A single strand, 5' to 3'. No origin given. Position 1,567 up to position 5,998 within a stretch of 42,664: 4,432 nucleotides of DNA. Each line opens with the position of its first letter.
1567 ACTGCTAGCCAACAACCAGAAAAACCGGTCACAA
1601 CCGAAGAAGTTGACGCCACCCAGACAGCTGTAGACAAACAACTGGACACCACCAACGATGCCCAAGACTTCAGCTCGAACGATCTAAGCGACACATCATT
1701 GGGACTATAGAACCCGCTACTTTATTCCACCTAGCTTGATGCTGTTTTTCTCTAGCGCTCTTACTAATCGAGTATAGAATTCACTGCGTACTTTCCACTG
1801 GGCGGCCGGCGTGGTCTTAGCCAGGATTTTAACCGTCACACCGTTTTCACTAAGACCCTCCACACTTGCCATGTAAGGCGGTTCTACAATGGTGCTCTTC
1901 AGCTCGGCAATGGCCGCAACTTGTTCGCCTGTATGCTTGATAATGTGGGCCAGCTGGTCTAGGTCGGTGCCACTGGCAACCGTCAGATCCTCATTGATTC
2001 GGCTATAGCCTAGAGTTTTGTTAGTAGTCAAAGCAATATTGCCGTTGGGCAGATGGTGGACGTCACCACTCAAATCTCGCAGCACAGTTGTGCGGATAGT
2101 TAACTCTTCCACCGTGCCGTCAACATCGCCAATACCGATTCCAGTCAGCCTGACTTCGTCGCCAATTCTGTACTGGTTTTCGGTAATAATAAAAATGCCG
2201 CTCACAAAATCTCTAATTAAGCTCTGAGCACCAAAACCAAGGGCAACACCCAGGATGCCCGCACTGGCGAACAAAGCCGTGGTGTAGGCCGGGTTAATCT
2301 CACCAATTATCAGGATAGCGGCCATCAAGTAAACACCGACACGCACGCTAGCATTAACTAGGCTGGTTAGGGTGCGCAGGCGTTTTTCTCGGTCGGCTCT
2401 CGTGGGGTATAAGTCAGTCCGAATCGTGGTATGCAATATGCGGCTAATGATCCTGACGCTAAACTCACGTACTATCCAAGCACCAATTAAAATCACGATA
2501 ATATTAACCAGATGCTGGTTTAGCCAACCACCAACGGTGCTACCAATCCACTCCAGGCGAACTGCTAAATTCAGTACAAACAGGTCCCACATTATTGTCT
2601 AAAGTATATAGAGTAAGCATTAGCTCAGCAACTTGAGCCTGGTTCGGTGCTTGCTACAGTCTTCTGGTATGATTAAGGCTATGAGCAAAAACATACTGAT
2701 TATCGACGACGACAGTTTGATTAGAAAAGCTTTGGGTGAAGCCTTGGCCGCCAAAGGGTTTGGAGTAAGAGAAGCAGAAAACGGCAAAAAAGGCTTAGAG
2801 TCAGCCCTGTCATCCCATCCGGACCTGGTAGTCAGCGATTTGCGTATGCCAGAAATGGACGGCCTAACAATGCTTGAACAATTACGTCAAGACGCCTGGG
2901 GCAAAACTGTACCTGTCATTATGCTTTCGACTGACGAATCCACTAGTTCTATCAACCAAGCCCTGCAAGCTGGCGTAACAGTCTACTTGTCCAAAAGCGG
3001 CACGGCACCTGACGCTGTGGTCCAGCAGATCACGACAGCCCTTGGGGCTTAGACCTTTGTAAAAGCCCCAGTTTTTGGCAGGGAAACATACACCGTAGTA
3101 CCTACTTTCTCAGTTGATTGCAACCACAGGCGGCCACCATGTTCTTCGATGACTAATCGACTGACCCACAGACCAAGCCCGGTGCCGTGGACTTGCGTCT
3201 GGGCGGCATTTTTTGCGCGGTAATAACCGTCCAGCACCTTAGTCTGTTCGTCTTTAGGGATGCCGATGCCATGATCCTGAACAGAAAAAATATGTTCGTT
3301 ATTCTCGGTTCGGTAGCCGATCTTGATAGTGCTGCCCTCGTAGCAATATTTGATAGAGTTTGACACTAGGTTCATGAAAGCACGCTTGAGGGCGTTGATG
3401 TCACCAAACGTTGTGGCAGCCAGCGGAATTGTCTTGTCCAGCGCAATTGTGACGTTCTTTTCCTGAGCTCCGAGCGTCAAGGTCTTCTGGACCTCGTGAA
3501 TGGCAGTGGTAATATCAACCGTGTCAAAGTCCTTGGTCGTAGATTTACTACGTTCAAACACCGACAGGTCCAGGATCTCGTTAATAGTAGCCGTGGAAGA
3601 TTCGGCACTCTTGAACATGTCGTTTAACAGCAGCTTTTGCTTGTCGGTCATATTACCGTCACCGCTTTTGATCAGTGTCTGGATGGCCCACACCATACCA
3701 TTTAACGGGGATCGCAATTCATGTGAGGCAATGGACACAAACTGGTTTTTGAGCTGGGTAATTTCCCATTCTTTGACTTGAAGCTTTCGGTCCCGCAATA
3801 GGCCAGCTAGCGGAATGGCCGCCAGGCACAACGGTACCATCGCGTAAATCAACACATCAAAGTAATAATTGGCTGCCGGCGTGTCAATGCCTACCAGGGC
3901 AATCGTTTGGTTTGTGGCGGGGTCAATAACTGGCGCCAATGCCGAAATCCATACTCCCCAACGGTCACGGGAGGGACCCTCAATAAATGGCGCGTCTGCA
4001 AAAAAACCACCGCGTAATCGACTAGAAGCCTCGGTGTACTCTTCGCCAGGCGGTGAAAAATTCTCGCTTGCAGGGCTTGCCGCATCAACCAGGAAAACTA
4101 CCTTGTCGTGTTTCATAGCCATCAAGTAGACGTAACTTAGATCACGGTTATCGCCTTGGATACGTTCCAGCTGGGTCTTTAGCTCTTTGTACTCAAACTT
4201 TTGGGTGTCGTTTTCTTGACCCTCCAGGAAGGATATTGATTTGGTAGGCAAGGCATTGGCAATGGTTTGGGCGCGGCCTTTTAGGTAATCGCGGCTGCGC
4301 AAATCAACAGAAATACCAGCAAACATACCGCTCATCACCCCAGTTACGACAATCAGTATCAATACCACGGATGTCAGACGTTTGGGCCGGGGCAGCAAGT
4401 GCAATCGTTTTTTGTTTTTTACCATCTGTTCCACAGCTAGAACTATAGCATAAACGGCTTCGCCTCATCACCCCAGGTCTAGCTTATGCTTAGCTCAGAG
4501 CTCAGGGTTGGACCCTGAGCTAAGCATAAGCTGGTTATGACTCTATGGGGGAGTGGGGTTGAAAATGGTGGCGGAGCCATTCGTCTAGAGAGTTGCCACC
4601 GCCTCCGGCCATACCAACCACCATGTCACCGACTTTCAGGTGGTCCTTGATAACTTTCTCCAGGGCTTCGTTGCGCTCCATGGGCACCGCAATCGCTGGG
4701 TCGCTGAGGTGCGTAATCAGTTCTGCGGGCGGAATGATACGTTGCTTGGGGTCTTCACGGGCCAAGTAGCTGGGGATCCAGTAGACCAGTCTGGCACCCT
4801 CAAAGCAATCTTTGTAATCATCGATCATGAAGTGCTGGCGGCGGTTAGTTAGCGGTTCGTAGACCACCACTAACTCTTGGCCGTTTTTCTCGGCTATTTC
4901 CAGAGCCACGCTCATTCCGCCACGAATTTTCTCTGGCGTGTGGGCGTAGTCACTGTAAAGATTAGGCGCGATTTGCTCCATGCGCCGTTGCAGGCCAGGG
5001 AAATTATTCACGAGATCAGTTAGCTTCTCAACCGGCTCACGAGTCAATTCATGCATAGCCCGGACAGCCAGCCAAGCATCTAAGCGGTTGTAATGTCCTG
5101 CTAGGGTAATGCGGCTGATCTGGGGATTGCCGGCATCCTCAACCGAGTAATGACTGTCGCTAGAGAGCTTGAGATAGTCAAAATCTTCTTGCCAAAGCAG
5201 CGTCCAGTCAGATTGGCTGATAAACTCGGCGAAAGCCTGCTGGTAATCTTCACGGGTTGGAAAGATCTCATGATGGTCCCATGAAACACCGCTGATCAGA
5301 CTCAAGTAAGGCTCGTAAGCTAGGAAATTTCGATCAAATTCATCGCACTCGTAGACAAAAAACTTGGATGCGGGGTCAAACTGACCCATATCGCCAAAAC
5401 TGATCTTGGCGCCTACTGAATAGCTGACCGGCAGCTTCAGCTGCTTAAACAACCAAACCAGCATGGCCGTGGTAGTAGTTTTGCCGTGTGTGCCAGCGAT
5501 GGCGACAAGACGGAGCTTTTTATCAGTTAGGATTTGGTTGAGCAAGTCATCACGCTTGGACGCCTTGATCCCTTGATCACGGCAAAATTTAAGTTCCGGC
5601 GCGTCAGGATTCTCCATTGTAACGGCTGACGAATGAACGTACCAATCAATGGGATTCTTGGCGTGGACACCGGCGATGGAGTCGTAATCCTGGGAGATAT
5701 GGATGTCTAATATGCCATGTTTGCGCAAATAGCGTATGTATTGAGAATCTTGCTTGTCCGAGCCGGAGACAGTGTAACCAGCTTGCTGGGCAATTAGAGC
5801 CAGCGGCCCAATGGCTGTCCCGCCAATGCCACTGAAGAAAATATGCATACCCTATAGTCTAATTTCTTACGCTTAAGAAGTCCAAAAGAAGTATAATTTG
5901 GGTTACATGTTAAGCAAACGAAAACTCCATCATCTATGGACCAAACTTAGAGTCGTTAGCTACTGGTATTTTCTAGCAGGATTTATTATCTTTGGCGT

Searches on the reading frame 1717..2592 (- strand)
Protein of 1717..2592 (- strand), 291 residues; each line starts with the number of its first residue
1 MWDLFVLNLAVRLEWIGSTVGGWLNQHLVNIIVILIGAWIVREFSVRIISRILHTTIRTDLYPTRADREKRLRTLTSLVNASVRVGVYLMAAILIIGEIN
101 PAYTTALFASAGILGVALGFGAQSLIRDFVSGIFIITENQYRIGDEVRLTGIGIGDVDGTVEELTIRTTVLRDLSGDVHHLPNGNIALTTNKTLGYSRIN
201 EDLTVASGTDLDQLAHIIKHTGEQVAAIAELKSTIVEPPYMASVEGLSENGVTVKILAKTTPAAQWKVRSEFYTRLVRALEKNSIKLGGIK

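Call 65: search_protein_families(library=pfam, proteins=[window:1717-2592:-], max_evalue=0.001)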
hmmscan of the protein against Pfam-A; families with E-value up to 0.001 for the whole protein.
window:1717-2592:- (291 aa): 3 families
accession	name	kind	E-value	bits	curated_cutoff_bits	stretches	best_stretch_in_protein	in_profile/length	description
PF00924.24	MS_channel_2nd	-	1.1e-15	58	20.2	1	125-187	2-59/68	Mechanosensitive ion channel, beta-domain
PF21088.3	MS_channel_1st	-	2.6e-06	27.7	23.1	1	83-123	3-42/42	Mechanosensitive ion channel, transmembrane helices 2/3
PF21082.3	MS_channel_3rd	-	8.3e-06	26.6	21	1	204-286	6-87/88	Mechanosensitive ion channel MscS, C-terminal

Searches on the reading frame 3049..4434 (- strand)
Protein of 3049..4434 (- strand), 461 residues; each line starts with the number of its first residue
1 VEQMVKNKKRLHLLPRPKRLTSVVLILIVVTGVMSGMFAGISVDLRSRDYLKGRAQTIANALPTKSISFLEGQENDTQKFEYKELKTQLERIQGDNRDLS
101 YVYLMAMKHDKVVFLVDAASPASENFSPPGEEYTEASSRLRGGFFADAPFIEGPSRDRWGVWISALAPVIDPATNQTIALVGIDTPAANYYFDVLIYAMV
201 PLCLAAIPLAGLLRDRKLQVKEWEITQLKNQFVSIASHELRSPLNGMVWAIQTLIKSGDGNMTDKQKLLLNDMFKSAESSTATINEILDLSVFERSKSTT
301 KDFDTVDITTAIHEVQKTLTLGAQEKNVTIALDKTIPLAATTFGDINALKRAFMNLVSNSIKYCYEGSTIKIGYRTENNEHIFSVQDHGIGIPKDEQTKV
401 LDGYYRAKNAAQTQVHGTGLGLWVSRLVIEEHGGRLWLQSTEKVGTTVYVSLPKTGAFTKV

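Call 65: search_protein_families(library=pfam, proteins=[window:3049-4434:-], max_evalue=0.001)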
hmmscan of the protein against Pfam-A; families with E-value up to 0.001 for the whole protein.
window:3049-4434:- (461 aa): 3 families
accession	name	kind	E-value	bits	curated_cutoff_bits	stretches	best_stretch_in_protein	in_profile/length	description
PF02518.31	HATPase_c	-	2e-25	89.8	26.4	1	344-455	1-110/111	Histidine kinase-, DNA gyrase B-, and HSP90-like ATPase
PF00512.31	HisKA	-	3.3e-10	40.3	26.9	1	229-291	2-61/66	His Kinase A (phospho-acceptor) domain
PF13589.12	HATPase_c_3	-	0.00058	20.3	25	0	349-429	3-84/137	Histidine kinase-, DNA gyrase B-, and HSP90-like ATPase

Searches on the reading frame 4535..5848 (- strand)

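Call 65: search_protein_families(library=pfam, proteins=[window:4535-5848:-], max_evalue=0.001)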
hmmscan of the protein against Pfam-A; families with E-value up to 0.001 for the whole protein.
window:4535-5848:- (437 aa): 3 families
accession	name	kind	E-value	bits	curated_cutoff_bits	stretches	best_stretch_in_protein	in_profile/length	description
PF01225.30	Mur_ligase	-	3e-12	47.2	21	1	2-109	1-93/95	Mur ligase family, catalytic domain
PF08245.18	Mur_ligase_M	-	7.5e-08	33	24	1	117-213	1-113/200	Mur ligase middle domain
PF02875.26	Mur_ligase_C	-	2.7e-06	28.6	28.4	1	288-413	1-124/127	Mur ligase, glutamate ligase domain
